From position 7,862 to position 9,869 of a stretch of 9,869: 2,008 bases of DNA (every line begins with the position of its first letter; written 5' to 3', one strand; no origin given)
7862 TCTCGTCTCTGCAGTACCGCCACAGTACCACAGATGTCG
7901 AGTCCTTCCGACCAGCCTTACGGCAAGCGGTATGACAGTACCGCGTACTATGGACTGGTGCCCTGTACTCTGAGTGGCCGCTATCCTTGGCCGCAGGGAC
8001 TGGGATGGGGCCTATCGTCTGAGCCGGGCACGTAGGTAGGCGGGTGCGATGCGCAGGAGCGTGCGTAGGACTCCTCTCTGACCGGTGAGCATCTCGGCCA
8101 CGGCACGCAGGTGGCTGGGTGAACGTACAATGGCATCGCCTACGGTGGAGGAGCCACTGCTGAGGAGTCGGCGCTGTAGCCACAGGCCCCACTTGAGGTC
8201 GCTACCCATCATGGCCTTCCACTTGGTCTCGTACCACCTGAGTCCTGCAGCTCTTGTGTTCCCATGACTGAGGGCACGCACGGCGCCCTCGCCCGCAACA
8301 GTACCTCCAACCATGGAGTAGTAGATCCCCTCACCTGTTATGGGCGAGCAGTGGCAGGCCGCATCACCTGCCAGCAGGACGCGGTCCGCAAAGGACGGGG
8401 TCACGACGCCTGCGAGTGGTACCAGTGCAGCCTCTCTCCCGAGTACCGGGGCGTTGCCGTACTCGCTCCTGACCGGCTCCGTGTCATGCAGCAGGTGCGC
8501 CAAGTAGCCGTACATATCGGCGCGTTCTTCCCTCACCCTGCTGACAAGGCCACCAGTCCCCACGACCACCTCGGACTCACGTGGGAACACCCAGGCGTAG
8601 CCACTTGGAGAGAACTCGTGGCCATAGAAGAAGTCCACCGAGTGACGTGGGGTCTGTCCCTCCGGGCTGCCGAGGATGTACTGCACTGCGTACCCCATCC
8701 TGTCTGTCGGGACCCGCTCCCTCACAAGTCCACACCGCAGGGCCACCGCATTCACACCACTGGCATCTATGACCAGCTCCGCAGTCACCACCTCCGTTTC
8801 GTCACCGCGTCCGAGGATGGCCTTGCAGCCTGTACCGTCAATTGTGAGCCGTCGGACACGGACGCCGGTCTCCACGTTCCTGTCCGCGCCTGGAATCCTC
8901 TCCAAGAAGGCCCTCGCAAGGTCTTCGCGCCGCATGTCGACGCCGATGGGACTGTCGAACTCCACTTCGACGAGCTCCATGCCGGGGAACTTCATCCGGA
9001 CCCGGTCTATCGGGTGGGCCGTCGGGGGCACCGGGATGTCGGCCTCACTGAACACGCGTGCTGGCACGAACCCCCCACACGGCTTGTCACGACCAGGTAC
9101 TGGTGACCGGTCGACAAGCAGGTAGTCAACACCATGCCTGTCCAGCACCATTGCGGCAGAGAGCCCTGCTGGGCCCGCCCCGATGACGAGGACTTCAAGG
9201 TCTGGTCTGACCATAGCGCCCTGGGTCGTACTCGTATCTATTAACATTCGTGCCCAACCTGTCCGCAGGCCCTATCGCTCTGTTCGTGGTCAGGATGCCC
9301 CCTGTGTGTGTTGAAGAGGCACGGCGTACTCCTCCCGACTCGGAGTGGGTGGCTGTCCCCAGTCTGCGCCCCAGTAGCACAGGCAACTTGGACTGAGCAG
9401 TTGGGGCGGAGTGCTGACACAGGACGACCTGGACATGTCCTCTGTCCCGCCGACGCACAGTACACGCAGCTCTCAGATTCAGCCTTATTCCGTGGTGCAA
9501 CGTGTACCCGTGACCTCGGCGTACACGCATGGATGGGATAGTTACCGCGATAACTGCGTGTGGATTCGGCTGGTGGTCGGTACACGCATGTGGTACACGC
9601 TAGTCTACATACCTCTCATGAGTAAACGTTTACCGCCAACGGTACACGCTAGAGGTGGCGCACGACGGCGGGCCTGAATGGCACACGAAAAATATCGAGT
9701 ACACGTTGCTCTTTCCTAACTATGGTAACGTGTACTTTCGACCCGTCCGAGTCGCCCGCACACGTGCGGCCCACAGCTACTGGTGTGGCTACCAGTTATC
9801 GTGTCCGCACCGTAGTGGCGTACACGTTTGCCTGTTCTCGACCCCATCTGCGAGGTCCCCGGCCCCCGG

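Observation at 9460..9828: Regularly interspaced array of a short motif (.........) with ~60-bp period and unrelated spacers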

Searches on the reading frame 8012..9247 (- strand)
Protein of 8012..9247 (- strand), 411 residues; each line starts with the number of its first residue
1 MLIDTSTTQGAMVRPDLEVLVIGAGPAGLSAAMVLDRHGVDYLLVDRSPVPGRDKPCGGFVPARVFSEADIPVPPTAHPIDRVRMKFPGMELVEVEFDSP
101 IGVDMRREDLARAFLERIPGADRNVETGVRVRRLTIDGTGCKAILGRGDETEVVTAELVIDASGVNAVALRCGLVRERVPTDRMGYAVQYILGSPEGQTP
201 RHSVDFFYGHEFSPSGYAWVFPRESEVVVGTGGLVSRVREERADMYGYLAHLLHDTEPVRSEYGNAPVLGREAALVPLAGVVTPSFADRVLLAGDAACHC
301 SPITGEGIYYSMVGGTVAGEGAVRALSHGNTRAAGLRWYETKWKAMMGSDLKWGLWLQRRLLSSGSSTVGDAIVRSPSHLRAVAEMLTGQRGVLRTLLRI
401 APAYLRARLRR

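Call 9: search_protein_families(library=pfam, proteins=[window:8012-9247:-], max_evalue=0.01)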
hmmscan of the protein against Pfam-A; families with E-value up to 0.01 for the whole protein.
window:8012-9247:- (411 aa): 13 families
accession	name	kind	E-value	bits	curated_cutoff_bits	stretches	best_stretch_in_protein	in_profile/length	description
PF01494.25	FAD_binding_3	-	8.7e-15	55.2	22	2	17-49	2-34/349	FAD binding domain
PF01266.30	DAO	-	2.6e-08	34.2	27.9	1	19-52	2-35/353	FAD dependent oxidoreductase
PF22578.2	GGR_cat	-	2.6e-07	30.9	27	1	187-256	5-71/88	Geranylgeranyl reductase catalytic domain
PF07992.20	Pyr_redox_2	-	2.7e-07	30.7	26.1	1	18-169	2-113/291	Pyridine nucleotide-disulphide oxidoreductase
PF12831.13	FAD_oxidored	-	4.2e-07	30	27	1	18-174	1-155/416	FAD dependent oxidoreductase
PF05834.18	Lycopene_cycl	-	8.6e-07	28.8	23.4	1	19-168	2-144/380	Lycopene cyclase protein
PF13450.12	NAD_binding_8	-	4.8e-06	27.2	21.9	1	21-52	1-32/68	NAD(P)-binding Rossmann-like domain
PF00890.30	FAD_binding_2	-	7.7e-05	22.5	20.4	1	19-49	2-32/414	FAD binding domain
PF03486.20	HI0933_like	-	0.00018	21.4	50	1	18-53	2-37/244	HI0933-like protein Rossmann domain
PF13738.12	Pyr_redox_3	-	0.00069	19.4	30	1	20-48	1-30/305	Pyridine nucleotide-disulphide oxidoreductase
PF01946.23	Thi4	-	0.00069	19.3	26.2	1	18-60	19-62/235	Thi4 family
PF00070.33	Pyr_redox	-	0.0035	18.3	22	1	19-52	2-35/82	Pyridine nucleotide-disulphide oxidoreductase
PF01134.28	GIDA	-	0.0055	16.2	22.1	1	19-45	2-28/391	Glucose inhibited division protein A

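Call 85: find_related_loci(query=window:8015-9217:-, collection=metagenome_contigs, flank=3000)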
Query window:8015-9217:- (401 aa) in metagenome_contigs; peptide patterns used: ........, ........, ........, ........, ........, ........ (x = any residue, [..] = any of these).
91 stretches matched a pattern; 42 encode a relative of the query (tblastn E <= 1e-3); 42 distinct loci.
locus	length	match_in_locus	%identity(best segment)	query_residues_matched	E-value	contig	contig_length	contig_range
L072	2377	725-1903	51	5-399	2e-134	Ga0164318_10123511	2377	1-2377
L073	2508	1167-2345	51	5-399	8e-134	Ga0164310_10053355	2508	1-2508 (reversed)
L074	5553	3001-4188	46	6-400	4e-114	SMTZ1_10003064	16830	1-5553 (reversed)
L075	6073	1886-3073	46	6-400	4e-114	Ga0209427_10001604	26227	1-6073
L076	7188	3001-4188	45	6-401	9e-112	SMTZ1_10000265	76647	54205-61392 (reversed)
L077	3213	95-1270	48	9-399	1e-113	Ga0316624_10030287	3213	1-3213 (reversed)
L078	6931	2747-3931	44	6-399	3e-110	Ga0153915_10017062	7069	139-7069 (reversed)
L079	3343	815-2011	45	3-401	3e-111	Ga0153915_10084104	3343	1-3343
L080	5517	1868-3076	46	2-400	2e-107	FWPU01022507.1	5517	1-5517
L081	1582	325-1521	44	3-401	1e-113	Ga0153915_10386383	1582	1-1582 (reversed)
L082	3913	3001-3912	44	6-308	2e-83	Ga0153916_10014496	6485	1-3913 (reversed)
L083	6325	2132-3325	44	3-400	6e-108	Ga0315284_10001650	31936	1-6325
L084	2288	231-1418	33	11-399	1e-65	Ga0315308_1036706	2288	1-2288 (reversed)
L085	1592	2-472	54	243-399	6e-54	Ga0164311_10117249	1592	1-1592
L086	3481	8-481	51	242-399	1e-46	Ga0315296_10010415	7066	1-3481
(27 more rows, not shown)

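Call 89: search_protein_families(library=ncbifam, proteins=[window:8015-9217:-], max_evalue=0.001)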
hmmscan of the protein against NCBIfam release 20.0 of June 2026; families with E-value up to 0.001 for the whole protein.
window:8015-9217:- (401 aa): 57 families (the best 25 are shown)
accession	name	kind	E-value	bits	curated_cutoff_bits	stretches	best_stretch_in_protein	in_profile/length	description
TIGR02032.1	GG-red-SF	subfamily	5.3e-51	174.1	158.8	1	9-311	3-296/297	geranylgeranyl reductase family protein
TIGR02023.1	BchP-ChlP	subfamily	2.8e-38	131.9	343.3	1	8-338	2-322/388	geranylgeranyl diphosphate reductase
NF041080.1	DGGGPL_reductase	equivalog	1.1e-22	80.5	580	1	8-339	3-338/447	digeranylgeranylglycerophospholipid reductase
TIGR02028.1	ChlP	equivalog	1.7e-20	73.2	505.3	2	195-352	196-346/398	geranylgeranyl reductase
NF045655.1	MkRedMenJ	equivalog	9.7e-20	70.8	700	1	6-310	4-313/406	menaquinone reductase MenJ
NF041160.1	DGGPL_Thplmales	equivalog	7e-19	68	780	2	139-332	143-330/396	digeranylgeranylglycerophospholipid reductase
NF049967.1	QhpG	equivalog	3e-16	59.3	240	2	96-344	83-318/423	flavin-dependent monooxygenase QhpG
NF004832.0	PRK06184.1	subfamily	2.1e-10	40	476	1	6-43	6-43/506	hypothetical protein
NF041385.1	Dggglyphlred_Halo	equivalog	1.2e-09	37.2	700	1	7-365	5-367/405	digeranylgeranylglycerophospholipid reductase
NF033113.0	halo_ClmS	equivalog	1.5e-09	36.9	900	1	93-334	102-343/570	chloramphenicol-biosynthetic FADH2-dependent halogenase CmlS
NF004780.0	PRK06126.1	subfamily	2.5e-09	36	445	1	6-41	8-43/552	hypothetical protein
NF005313.0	PRK06847.1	subfamily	8.3e-09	34.9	372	0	87-297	96-301/375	hypothetical protein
NF006593.0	PRK09126.1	equivalog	1.1e-08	34.4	420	1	7-40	5-38/393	5-demethoxyubiquinol-8 5-hydroxylase UbiM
NF007542.0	PRK10157.1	subfamily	5e-08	32.1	610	1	8-181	7-188/428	FAD-dependent oxidoreductase FixC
NF004829.0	PRK06183.1-3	subfamily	6.7e-08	31.7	390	1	5-39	7-41/520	bifunctional 3-(3-hydroxy-phenyl)propionate/3-hydroxycinnamic acid hydroxylase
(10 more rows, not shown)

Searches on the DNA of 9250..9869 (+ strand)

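Call 92: search_dna_similar(query=window:9250-9869:+, collection=phages, mode=distant, max_rows=5)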
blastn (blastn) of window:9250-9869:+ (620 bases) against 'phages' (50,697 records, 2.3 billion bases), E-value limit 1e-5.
No match.

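Call 93: search_dna_similar(query=window:9250-9869:+, collection=plasmids, mode=distant, max_rows=5)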
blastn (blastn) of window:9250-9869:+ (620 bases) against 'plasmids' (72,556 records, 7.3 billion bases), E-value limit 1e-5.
No match.
